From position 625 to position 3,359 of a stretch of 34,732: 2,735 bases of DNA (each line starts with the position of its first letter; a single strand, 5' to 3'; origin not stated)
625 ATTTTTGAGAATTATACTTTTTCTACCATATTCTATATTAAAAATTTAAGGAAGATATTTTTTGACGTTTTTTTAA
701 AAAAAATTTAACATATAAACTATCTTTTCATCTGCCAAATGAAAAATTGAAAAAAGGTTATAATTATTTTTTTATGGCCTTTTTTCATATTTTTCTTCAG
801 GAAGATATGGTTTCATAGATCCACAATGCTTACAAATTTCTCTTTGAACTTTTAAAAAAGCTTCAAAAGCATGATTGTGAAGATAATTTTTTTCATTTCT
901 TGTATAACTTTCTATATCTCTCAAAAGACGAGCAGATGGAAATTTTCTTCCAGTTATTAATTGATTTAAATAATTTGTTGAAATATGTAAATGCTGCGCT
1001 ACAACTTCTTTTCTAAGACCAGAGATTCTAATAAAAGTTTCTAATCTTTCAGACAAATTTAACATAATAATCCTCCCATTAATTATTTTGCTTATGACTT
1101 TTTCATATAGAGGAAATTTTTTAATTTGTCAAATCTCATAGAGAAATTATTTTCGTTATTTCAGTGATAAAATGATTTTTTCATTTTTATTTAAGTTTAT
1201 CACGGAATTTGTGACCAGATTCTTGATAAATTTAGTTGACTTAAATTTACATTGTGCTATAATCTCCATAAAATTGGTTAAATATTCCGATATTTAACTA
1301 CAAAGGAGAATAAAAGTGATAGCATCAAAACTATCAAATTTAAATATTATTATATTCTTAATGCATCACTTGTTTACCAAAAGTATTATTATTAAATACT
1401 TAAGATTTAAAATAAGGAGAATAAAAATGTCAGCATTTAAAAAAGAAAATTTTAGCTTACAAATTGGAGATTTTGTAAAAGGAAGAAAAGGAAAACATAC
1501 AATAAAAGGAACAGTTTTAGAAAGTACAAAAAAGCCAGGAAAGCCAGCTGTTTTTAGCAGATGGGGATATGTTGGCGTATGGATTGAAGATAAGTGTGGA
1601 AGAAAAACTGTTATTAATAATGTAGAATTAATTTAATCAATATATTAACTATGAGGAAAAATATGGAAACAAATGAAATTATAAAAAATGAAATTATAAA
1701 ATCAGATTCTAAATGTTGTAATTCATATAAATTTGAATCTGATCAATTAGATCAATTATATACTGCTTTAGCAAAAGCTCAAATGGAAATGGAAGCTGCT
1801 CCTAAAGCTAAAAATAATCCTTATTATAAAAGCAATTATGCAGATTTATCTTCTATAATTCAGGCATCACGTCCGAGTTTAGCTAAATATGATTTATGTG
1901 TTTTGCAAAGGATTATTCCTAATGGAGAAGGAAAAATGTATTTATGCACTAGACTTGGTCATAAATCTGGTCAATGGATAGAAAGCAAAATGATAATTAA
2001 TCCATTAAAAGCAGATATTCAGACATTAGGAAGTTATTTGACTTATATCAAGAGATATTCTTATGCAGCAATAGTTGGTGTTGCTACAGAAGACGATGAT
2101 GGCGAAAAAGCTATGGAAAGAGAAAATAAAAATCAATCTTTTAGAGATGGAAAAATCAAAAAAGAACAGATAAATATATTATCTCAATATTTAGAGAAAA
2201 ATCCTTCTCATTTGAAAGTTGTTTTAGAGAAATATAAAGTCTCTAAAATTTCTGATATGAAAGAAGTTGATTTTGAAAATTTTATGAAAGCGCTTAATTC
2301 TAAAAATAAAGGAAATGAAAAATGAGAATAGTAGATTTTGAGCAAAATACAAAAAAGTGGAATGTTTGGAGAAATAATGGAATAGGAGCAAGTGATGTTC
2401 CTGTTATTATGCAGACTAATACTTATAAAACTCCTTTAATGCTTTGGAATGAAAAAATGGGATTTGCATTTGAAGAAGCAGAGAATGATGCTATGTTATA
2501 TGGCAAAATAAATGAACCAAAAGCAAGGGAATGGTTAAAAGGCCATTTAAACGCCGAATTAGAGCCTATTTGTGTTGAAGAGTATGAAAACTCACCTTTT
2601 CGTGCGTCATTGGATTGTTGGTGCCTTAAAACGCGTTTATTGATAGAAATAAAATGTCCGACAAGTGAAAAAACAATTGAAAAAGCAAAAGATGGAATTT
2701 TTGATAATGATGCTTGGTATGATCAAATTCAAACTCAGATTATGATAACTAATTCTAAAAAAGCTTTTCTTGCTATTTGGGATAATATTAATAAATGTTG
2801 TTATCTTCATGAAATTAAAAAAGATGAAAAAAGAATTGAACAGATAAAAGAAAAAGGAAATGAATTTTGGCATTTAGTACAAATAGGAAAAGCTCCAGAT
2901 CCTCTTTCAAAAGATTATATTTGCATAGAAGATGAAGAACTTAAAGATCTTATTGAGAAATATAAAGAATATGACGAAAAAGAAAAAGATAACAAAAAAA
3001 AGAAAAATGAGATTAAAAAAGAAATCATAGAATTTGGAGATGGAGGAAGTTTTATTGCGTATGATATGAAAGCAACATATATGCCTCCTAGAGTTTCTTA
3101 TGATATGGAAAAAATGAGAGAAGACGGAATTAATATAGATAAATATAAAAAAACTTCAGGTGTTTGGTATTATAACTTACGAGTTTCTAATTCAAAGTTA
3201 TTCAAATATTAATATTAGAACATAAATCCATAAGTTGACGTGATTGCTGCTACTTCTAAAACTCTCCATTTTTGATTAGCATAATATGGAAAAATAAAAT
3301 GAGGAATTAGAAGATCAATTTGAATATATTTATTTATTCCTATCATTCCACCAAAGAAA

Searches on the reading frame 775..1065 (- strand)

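Call 44: search_protein_families(library=phrogs, max_evalue=0.001, proteins=[window:775-1065:-])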
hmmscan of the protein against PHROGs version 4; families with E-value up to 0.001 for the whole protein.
window:775-1065:- (97 aa): 2 families
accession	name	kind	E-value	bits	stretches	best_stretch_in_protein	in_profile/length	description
phrog_2439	-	transcription regulation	0.00013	22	1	5-66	9-70/367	transcriptional regulator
phrog_8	-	transcription regulation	0.00053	20.5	1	1-55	74-128/346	transcriptional regulator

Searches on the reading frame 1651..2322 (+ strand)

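Call 12: search_protein_families(library=pfam, max_evalue=0.001, proteins=[window:1651-2322:+])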
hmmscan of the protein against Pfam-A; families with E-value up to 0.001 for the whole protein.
window:1651-2322:+ (224 aa): 1 family
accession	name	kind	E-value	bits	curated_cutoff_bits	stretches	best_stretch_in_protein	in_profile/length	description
PF04404.17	ERF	-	1.5e-22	80.6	25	1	37-165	2-140/153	ERF superfamily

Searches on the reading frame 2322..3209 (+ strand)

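Call 12: search_protein_families(library=pfam, max_evalue=0.001, proteins=[window:2322-3209:+])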
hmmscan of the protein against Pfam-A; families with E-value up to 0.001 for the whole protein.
window:2322-3209:+ (296 aa): 1 family
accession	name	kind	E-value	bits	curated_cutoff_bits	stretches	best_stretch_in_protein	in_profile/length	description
PF09588.16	YqaJ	-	1.2e-15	58.5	22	1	12-144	1-148/150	YqaJ-like viral recombinase domain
